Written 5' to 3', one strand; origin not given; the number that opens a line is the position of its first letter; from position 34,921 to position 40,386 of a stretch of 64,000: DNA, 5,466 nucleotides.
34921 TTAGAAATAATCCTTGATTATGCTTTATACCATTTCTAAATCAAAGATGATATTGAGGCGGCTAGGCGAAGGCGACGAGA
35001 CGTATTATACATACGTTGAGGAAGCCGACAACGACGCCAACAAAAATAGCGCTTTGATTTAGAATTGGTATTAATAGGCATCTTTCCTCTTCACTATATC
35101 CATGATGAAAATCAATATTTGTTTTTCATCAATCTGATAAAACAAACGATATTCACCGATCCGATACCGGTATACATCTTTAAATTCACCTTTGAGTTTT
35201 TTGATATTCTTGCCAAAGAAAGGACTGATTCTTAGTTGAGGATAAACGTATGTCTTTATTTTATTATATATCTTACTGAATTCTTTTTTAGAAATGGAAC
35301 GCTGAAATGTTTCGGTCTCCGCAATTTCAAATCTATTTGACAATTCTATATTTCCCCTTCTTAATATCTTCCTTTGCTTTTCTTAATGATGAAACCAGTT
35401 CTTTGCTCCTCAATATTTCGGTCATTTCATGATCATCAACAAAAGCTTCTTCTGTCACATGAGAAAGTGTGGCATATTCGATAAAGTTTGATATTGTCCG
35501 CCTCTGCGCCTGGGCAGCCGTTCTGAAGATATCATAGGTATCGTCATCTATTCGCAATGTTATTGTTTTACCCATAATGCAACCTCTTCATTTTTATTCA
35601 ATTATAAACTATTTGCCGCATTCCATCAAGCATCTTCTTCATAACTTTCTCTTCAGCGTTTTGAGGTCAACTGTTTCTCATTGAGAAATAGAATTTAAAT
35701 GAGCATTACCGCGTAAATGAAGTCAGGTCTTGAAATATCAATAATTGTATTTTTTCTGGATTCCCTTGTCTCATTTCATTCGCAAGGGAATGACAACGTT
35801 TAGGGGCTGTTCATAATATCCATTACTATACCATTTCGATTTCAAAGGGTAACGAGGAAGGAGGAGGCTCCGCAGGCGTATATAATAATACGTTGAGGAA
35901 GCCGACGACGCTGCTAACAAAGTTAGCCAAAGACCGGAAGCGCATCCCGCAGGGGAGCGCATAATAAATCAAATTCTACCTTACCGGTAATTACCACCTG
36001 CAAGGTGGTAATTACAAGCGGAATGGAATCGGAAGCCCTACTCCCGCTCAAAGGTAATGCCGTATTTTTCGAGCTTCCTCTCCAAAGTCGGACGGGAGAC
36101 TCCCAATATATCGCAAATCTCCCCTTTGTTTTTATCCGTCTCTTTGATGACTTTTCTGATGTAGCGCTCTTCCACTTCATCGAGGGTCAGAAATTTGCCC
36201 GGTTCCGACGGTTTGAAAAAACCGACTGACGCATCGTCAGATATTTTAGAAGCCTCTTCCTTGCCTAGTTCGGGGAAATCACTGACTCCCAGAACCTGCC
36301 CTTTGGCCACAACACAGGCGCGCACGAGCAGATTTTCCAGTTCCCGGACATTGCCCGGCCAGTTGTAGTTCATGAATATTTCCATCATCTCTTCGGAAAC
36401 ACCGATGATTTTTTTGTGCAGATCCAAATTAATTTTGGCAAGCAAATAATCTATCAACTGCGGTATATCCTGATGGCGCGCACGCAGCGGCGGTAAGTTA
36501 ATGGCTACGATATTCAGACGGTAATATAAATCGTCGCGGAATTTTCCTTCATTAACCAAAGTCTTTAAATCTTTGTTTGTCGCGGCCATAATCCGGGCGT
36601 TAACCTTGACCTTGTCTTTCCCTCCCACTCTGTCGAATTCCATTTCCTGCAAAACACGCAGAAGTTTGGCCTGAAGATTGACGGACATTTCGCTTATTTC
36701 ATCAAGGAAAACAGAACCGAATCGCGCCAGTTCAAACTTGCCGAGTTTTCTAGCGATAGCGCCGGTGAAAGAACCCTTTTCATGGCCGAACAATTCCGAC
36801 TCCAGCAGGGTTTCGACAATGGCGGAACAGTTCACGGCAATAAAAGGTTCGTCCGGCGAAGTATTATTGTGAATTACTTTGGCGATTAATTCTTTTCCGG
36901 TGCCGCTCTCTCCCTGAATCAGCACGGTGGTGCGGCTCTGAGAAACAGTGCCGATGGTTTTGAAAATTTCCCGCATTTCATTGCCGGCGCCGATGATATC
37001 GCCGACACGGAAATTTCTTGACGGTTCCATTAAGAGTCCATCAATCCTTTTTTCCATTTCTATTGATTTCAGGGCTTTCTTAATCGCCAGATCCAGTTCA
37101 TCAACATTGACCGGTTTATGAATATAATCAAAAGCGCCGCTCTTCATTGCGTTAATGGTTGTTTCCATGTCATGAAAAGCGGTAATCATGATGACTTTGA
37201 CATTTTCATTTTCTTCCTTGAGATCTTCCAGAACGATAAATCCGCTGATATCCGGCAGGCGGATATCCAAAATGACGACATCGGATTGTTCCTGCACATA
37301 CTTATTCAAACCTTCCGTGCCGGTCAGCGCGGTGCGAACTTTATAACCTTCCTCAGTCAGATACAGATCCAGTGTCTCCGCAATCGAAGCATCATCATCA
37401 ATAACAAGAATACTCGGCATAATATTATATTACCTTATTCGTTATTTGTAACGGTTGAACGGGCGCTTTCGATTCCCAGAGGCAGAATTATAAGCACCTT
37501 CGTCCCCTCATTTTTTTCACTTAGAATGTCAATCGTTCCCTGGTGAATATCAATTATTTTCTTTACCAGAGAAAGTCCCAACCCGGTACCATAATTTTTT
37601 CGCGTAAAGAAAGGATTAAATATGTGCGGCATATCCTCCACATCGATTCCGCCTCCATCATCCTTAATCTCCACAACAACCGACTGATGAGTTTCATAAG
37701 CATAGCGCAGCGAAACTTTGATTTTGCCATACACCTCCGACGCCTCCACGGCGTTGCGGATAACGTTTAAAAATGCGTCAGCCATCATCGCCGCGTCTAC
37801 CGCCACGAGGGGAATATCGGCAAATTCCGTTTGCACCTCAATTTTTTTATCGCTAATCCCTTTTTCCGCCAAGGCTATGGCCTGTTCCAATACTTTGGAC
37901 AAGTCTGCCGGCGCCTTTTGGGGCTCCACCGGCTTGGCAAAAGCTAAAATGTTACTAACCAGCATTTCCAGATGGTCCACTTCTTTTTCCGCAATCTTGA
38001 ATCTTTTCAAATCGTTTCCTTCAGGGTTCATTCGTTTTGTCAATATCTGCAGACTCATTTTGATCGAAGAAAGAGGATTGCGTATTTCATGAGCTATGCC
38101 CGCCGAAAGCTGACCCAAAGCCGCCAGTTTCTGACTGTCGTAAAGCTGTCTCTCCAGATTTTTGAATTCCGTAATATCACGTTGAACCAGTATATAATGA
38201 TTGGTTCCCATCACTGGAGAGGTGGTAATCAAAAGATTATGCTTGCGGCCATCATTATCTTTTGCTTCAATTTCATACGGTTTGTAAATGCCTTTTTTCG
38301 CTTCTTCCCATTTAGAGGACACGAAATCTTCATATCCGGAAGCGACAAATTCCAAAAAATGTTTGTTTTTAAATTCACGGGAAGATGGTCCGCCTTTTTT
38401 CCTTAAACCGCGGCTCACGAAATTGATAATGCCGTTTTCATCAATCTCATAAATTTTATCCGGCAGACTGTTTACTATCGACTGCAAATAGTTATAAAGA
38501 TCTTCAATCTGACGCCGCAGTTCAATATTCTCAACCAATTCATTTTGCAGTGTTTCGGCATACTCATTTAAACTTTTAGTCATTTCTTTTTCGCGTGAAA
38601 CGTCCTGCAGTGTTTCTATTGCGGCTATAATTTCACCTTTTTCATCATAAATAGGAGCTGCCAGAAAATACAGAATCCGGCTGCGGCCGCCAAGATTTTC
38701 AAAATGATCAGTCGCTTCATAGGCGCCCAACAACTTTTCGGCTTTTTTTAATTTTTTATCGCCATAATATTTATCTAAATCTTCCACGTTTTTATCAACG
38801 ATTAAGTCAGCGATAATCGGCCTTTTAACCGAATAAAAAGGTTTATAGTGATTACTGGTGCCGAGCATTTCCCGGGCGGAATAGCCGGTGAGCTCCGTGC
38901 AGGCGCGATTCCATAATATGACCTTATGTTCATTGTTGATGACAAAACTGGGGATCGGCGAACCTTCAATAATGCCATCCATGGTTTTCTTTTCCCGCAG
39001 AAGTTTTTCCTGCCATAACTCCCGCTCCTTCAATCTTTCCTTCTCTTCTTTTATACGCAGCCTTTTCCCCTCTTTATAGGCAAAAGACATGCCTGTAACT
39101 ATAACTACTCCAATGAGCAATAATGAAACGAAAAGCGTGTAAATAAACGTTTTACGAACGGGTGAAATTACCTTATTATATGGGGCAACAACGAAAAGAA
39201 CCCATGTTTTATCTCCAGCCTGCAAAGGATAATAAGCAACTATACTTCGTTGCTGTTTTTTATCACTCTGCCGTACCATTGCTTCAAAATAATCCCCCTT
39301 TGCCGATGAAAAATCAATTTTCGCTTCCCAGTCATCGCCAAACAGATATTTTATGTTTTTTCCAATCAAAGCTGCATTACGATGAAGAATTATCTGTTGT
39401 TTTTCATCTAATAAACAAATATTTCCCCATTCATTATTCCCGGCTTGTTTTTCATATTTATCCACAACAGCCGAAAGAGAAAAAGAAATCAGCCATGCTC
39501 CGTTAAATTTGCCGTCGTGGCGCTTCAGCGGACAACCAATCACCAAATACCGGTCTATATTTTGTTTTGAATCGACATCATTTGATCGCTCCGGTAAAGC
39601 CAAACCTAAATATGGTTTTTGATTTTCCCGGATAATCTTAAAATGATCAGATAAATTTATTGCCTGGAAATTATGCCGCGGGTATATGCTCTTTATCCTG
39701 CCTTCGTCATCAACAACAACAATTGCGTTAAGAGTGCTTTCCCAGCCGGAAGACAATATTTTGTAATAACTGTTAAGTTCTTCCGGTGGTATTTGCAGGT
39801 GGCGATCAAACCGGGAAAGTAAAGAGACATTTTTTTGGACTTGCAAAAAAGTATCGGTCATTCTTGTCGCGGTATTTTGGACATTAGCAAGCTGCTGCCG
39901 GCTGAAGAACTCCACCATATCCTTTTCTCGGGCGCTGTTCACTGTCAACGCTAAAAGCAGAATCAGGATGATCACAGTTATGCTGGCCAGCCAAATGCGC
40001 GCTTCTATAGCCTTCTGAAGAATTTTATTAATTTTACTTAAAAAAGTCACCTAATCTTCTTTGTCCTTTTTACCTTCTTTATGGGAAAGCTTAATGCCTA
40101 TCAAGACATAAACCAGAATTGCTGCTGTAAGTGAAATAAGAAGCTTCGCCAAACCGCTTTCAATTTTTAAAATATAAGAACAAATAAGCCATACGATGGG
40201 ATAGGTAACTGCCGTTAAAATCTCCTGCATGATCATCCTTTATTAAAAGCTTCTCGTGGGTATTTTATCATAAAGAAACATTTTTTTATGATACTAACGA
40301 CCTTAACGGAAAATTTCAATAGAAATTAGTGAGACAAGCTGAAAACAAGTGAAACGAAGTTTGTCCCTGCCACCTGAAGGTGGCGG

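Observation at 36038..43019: Sigma-54 promoter driving an orphan signal-peptide ATP-synthase c-subunit plus an output-less Cache membrane protein, divergent from a sigma-54 two-component system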

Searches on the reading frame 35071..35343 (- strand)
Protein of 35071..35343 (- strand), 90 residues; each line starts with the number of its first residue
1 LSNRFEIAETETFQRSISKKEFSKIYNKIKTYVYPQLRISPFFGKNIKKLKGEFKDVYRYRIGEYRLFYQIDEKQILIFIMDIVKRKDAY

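Call 91: search_protein_families(library=pfam, proteins=[window:35071-35343:-], max_evalue=0.0001)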
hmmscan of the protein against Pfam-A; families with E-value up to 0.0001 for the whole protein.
window:35071-35343:- (90 aa): 1 family
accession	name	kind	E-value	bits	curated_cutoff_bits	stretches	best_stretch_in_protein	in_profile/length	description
PF05016.21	ParE_toxin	-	5.1e-07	30.6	23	1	49-90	51-89/89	ParE toxin of type II toxin-antitoxin system, parDE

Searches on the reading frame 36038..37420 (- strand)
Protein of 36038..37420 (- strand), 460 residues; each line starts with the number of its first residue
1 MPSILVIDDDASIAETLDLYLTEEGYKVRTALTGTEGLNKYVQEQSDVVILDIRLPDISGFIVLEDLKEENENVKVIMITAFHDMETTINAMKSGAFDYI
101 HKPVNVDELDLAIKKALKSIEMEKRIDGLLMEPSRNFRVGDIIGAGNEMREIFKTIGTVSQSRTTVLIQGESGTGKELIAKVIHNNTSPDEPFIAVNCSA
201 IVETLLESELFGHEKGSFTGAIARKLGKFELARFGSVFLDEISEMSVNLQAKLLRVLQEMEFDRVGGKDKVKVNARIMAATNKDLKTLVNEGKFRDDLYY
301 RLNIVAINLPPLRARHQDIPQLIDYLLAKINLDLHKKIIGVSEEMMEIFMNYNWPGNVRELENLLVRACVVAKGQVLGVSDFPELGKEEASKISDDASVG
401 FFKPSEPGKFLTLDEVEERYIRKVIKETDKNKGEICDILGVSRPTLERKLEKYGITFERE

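Call 3: search_protein_families(library=pfam, proteins=[window:36038-37420:-], max_evalue=0.01)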
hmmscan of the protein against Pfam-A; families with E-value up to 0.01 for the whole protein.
window:36038-37420:- (460 aa): 11 families
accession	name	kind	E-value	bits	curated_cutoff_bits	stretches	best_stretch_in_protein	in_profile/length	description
PF00158.32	Sigma54_activat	-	3e-65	219.4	20.2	1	142-307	1-167/168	Sigma-54 interaction domain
PF00072.30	Response_reg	-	1.1e-28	100.1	30.2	1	4-113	1-110/111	Response regulator receiver domain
PF25601.1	AAA_lid_14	-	2.3e-23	82.3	27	1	313-392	1-80/87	AAA+ ATPase lid domain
PF14532.12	Sigma54_activ_2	-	5.6e-22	78.9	25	1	143-312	1-138/138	Sigma-54 interaction domain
PF02954.25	HTH_8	-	2.6e-08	33.9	22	1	412-453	1-42/42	Bacterial regulatory protein, Fis family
PF07728.20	AAA_5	-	2.2e-06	28.2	22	1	166-283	2-123/139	AAA domain (dynein-related subfamily)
PF00004.35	AAA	-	2.4e-06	28.5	21.2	1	166-283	1-110/131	ATPase family associated with various cellular activities (AAA)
PF07724.20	AAA_2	-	0.0018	18.8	27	1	164-277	4-118/166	AAA domain (Cdc48 subfamily)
PF20720.3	nSTAND3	-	0.0041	17.3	27.2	0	153-188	7-42/155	Novel STAND NTPase 3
PF01078.27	Mg_chelatase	-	0.0043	16.9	20.3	0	166-280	25-155/207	Magnesium chelatase, subunit ChlI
PF06068.19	TIP49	-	0.0086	15.7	23.8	0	161-202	48-89/347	TIP49 P-loop domain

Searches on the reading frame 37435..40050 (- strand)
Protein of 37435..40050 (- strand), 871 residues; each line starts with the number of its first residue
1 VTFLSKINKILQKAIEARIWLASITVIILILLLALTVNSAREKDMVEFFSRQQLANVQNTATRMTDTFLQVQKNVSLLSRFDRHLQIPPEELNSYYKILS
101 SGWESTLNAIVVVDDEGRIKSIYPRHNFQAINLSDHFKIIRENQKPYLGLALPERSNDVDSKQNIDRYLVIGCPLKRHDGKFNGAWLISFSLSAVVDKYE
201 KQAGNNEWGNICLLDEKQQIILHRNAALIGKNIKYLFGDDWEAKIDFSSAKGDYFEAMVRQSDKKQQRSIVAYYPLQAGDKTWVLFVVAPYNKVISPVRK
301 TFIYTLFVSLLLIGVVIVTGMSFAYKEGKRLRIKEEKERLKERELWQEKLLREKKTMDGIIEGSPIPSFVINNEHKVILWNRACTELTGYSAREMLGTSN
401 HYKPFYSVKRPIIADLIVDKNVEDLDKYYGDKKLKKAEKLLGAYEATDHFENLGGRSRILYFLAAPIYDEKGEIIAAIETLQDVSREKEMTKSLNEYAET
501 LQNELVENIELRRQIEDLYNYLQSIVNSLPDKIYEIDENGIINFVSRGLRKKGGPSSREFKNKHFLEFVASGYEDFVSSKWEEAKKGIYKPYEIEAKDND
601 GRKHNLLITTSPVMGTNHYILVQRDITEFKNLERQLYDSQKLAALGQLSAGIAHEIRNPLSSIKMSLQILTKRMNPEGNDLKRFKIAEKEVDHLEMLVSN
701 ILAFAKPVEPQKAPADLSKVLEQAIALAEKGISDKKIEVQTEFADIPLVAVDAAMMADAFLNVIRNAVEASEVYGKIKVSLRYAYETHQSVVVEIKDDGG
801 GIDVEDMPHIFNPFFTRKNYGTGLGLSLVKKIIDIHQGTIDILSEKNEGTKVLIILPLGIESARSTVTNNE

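Call 3: search_protein_families(library=pfam, proteins=[window:37435-40050:-], max_evalue=0.01)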
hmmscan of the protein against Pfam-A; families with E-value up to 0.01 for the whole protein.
window:37435-40050:- (871 aa): 10 families
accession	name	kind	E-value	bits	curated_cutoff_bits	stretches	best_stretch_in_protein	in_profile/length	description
PF02518.31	HATPase_c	-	3.4e-23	82.6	26.4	1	756-858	6-109/111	Histidine kinase-, DNA gyrase B-, and HSP90-like ATPase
PF13426.13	PAS_9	-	5.6e-16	59.1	27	2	368-485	4-102/103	PAS domain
PF00989.32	PAS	-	3.8e-14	53.1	22.6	2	357-399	3-45/113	PAS fold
PF00512.31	HisKA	-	2.7e-13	50.2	26.9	1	645-706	2-62/66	His Kinase A (phospho-acceptor) domain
PF08448.16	PAS_4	-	2.2e-12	47.6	23.1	1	526-630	1-109/110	PAS fold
PF02743.24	dCache_1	-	1.4e-08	35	45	1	50-288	8-240/240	Cache domain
PF13188.13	PAS_8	-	9.8e-05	22.6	21.8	0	360-396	6-42/65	PAS domain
PF13581.12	HATPase_c_2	-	0.0009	19.7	27.4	1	759-852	39-123/127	Histidine kinase-like ATPase domain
PF14501.12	HATPase_c_5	-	0.0031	17.8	22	0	757-848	7-94/102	GHKL domain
PF01126.25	Heme_oxygenase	-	0.0073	16.6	23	0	222-273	72-121/204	Heme oxygenase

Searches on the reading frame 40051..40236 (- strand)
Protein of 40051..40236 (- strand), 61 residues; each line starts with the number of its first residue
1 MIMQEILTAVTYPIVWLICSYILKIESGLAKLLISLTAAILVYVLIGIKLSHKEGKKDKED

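Call 3: search_protein_families(library=pfam, proteins=[window:40051-40236:-], max_evalue=0.01)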
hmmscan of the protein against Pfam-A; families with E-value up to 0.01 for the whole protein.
window:40051-40236:- (61 aa): 0 families

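Call 17: search_protein_families(library=ncbifam, proteins=[window:40051-40236:-], max_evalue=0.01)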
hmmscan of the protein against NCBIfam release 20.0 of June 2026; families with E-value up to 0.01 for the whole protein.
window:40051-40236:- (61 aa): 0 families
